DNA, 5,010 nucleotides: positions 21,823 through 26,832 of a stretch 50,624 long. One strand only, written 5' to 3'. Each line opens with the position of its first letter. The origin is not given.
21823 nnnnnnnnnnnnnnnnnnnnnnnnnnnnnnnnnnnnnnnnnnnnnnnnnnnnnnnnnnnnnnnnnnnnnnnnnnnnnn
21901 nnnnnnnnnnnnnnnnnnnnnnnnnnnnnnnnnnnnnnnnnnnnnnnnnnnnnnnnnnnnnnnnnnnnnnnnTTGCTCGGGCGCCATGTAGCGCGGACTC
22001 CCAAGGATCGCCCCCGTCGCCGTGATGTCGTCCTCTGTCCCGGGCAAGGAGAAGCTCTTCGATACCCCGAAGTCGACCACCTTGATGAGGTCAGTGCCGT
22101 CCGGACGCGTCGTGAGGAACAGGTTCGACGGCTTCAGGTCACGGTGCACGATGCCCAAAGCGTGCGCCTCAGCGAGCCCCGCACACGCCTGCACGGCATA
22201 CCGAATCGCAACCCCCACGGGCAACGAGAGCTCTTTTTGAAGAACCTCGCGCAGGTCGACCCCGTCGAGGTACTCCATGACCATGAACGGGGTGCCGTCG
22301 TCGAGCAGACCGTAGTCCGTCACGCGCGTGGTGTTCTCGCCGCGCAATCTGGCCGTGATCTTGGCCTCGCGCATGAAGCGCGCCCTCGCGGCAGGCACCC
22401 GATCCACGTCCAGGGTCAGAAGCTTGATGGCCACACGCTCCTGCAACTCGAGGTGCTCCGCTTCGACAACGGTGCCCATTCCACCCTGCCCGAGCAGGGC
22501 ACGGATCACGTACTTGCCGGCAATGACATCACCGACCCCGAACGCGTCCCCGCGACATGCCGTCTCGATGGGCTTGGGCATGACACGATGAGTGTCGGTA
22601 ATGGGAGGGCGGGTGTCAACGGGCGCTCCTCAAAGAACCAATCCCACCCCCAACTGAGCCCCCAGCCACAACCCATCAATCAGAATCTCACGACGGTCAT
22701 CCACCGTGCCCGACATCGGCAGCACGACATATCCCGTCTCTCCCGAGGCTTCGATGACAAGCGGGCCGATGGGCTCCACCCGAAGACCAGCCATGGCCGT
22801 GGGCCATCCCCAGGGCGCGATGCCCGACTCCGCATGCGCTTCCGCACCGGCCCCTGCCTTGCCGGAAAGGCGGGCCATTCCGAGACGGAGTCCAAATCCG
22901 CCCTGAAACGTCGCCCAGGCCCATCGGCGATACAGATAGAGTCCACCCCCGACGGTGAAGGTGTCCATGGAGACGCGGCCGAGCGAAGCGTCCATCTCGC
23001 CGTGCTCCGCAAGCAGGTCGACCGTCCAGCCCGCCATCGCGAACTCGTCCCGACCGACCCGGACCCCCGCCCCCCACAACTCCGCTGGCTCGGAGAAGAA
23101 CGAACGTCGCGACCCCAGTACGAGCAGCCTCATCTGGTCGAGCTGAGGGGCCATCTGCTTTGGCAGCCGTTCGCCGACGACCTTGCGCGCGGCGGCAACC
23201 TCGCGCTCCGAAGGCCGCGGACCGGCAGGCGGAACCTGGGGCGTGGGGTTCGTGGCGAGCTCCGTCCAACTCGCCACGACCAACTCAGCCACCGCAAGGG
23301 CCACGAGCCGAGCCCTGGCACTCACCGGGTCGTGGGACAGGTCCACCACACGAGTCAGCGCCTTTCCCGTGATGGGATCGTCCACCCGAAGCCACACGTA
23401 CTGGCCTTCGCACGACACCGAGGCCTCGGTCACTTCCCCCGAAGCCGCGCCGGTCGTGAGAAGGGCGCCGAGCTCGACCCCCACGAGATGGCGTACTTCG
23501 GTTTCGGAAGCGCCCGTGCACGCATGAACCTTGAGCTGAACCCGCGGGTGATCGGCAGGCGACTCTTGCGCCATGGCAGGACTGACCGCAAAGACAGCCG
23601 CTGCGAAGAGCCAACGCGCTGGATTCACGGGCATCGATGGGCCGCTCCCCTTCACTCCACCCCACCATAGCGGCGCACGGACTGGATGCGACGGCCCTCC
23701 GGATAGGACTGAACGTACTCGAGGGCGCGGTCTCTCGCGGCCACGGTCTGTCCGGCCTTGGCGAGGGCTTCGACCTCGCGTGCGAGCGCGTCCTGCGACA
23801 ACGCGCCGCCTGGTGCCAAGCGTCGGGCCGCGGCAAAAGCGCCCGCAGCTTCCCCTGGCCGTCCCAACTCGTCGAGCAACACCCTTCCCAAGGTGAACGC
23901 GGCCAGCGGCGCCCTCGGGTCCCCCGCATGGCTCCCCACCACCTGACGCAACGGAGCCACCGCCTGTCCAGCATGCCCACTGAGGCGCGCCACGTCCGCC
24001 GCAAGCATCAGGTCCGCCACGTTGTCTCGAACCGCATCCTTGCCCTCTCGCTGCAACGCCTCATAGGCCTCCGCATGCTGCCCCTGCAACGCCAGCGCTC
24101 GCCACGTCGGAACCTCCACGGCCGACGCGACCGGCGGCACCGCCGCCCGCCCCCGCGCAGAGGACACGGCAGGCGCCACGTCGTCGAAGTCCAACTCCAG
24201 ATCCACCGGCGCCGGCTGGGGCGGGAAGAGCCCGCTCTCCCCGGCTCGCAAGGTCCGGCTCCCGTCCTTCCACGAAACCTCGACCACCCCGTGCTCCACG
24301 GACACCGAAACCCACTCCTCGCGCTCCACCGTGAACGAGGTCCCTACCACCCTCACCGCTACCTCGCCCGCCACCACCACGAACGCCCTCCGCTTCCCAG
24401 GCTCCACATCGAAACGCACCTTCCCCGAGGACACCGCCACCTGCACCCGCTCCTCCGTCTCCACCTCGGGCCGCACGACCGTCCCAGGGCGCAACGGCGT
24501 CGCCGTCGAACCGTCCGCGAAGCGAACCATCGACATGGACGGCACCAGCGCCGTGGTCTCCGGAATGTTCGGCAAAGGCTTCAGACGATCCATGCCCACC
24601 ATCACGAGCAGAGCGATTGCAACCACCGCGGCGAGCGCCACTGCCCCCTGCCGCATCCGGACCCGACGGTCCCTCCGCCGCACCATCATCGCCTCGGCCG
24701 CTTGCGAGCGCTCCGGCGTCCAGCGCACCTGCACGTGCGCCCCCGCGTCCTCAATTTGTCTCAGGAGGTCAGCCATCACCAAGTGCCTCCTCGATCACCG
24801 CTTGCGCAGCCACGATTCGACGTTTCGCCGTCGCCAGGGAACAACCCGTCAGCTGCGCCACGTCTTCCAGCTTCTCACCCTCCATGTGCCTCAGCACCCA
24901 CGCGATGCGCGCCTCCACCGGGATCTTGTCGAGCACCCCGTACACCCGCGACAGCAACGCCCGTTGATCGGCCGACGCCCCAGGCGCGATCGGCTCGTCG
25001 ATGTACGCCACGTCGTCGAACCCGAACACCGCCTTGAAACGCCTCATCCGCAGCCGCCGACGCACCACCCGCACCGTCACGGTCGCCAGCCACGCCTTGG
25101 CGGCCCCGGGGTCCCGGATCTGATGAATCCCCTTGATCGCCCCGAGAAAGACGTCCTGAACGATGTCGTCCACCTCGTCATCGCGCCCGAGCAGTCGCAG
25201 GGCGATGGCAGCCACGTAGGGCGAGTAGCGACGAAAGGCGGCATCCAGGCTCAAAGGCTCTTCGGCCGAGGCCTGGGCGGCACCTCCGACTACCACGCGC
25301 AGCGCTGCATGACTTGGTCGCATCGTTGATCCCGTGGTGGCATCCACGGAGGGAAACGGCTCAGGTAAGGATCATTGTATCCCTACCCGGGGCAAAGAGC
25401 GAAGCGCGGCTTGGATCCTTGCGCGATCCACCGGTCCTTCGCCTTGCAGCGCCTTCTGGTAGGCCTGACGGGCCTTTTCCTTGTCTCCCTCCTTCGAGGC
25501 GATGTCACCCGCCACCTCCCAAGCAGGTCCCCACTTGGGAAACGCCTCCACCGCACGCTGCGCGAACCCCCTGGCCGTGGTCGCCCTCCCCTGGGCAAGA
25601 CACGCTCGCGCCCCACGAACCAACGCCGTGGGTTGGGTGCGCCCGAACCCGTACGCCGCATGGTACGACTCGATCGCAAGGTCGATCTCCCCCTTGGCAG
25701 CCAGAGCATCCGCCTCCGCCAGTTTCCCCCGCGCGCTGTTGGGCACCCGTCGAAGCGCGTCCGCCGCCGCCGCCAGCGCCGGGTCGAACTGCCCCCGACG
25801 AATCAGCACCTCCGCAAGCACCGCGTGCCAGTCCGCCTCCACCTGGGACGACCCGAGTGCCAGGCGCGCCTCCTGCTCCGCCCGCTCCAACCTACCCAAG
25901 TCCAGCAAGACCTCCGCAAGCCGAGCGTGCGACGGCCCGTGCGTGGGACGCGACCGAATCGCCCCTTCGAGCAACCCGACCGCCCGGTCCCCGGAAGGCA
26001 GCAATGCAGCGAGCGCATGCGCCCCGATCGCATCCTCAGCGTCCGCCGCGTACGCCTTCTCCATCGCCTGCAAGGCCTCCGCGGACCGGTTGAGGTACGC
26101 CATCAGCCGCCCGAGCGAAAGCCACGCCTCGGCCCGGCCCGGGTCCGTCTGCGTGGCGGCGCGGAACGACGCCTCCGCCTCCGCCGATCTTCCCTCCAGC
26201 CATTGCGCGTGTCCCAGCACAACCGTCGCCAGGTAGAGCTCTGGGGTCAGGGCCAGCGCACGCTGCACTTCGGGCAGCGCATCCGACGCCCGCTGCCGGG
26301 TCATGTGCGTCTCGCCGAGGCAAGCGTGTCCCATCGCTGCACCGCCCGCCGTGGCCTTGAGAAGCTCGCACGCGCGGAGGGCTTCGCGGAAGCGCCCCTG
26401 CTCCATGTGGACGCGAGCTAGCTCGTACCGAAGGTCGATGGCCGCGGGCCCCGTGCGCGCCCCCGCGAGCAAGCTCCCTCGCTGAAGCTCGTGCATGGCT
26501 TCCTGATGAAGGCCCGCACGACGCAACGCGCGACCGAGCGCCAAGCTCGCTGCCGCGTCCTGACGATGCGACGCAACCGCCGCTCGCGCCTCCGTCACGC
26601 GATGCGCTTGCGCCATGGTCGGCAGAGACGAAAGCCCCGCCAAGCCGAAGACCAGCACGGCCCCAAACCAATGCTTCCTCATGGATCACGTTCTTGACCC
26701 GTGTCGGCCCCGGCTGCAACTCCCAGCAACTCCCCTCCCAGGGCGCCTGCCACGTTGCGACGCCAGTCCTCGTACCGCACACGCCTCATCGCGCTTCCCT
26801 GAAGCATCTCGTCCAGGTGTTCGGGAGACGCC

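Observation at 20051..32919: Duplicated STK plus TPR/beta-rich membrane partner modules, one extended by an EEP-domain lipoprotein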

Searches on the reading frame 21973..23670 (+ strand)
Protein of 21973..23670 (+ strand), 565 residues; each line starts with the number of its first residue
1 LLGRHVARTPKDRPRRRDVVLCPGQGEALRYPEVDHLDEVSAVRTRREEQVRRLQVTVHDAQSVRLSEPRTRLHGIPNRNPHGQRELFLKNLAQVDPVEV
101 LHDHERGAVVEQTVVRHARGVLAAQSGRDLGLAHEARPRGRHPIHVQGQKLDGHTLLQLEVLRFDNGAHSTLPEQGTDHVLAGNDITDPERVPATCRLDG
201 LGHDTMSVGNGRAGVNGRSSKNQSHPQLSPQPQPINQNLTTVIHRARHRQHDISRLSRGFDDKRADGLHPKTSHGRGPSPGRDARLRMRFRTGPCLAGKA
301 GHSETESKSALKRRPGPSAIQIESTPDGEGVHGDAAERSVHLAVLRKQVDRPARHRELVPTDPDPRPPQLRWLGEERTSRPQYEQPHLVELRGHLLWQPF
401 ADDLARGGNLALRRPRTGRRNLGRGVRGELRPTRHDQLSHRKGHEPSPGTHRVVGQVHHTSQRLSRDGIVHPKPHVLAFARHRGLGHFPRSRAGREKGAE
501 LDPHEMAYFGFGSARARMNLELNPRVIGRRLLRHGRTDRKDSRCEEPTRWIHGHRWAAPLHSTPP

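Call 13: search_protein_families(library=pfam, proteins=[window:21973-23670:+], max_evalue=0.01)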
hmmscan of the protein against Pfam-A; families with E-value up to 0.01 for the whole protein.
window:21973-23670:+ (565 aa): 0 families

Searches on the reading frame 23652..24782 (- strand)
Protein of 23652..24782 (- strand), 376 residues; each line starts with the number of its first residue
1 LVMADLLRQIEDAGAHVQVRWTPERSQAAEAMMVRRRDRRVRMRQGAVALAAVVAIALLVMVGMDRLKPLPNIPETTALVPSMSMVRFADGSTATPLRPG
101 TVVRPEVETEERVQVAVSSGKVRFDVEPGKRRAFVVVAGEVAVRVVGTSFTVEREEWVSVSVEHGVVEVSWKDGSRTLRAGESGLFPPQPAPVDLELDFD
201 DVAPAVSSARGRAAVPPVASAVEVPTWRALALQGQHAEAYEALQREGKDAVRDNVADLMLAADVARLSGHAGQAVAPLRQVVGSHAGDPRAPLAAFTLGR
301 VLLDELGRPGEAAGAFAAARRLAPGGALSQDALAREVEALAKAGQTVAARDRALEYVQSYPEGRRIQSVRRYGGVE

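Call 13: search_protein_families(library=pfam, proteins=[window:23652-24782:-], max_evalue=0.01)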
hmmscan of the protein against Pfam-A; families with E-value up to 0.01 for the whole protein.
window:23652-24782:- (376 aa): 1 family
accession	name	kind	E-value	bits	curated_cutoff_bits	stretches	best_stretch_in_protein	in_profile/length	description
PF04773.18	FecR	-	1.5e-10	41.8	24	1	83-168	10-97/97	FecR protein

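Call 18: search_protein_families(library=ncbifam, proteins=[window:23652-24782:-], max_evalue=0.01)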
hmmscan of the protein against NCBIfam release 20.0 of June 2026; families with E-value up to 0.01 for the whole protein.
window:23652-24782:- (376 aa): 1 family
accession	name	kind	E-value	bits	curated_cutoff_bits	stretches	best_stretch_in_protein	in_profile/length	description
TIGR02795.1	tol_pal_ybgF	equivalog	0.0091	16.6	90.1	0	272-364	19-110/119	tol-pal system protein YbgF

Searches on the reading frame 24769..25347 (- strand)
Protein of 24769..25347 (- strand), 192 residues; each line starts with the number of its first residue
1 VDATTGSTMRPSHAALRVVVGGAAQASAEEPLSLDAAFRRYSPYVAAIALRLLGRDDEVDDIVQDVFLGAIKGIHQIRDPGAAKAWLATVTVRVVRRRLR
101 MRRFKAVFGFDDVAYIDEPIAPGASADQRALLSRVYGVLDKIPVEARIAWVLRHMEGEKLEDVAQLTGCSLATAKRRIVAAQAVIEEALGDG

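Call 13: search_protein_families(library=pfam, proteins=[window:24769-25347:-], max_evalue=0.01)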
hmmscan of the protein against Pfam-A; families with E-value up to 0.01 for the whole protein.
window:24769-25347:- (192 aa): 3 families
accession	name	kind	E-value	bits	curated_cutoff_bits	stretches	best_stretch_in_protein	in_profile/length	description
PF04542.20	Sigma70_r2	-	2.5e-16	59.7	24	1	38-103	2-69/71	Sigma-70 region 2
PF08281.18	Sigma70_r4_2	-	9.7e-06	25.6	25.7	1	135-179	4-48/54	Sigma-70, region 4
PF13384.12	HTH_23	-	0.0094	16.2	24.6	0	145-176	5-36/50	Homeodomain-like domain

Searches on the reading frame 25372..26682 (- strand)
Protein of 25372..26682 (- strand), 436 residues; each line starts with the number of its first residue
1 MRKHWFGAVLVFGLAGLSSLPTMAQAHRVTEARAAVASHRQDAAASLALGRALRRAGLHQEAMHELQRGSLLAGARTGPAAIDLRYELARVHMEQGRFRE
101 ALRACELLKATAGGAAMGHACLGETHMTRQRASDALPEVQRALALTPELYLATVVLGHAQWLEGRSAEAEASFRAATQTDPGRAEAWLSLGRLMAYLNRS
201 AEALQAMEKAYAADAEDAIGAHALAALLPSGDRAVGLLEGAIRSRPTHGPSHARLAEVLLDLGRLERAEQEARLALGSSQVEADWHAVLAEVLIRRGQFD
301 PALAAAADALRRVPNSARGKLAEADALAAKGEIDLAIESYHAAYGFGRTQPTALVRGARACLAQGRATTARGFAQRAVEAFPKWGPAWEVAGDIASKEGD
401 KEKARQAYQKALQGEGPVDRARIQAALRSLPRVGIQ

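Call 13: search_protein_families(library=pfam, proteins=[window:25372-26682:-], max_evalue=0.01)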
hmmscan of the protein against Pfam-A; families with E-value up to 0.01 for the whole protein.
window:25372-26682:- (436 aa): 16 families
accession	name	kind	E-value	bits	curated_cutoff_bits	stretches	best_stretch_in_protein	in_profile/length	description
PF13432.12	TPR_16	-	7.9e-26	90.6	32.7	6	123-183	4-64/65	Tetratricopeptide repeat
PF07719.23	TPR_2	-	9.5e-25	85.1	27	1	387-413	3-29/34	Tetratricopeptide repeat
PF14559.12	TPR_19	-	6.7e-23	81.2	25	3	232-291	8-67/68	Tetratricopeptide repeat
PF13428.12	TPR_14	-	6.2e-18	63.9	23.5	2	155-193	6-44/44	Tetratricopeptide repeat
PF13181.12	TPR_8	-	7.3e-18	63.6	25.7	1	387-412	3-28/34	Tetratricopeptide repeat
PF13431.12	TPR_17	-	1.6e-13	50.2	24.4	0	238-270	2-34/34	Tetratricopeptide repeat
PF00515.34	TPR_1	-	3.6e-12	46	27.8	0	392-413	8-29/34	Tetratricopeptide repeat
PF13424.12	TPR_12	-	6.5e-12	45.9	30.1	0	354-413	6-73/77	Tetratricopeptide repeat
PF23914.1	TPR_CcmH_CycH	-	2.2e-11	44.3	42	1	173-228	39-95/158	Cytochrome c-type biogenesis protein H TPR domain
PF12895.13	ANAPC3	-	6.7e-07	29.9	27.2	0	34-104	14-78/82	Anaphase-promoting complex, cyclosome, subunit 3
PF07721.20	TPR_4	-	2e-05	25.2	27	0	152-174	3-25/26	Tetratricopeptide repeat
PF09976.15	TPR_21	-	2.9e-05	24.4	25.5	1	386-430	147-191/193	Tetratricopeptide repeat-like domain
PF13414.12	TPR_11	-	5.3e-05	23.3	26.8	0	325-343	2-20/42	TPR repeat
PF02259.29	FAT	-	0.00019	21.2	24.2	1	27-196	125-295/343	FAT domain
PF13174.12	TPR_6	-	0.00022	22.1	26.3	0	392-412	7-27/33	Tetratricopeptide repeat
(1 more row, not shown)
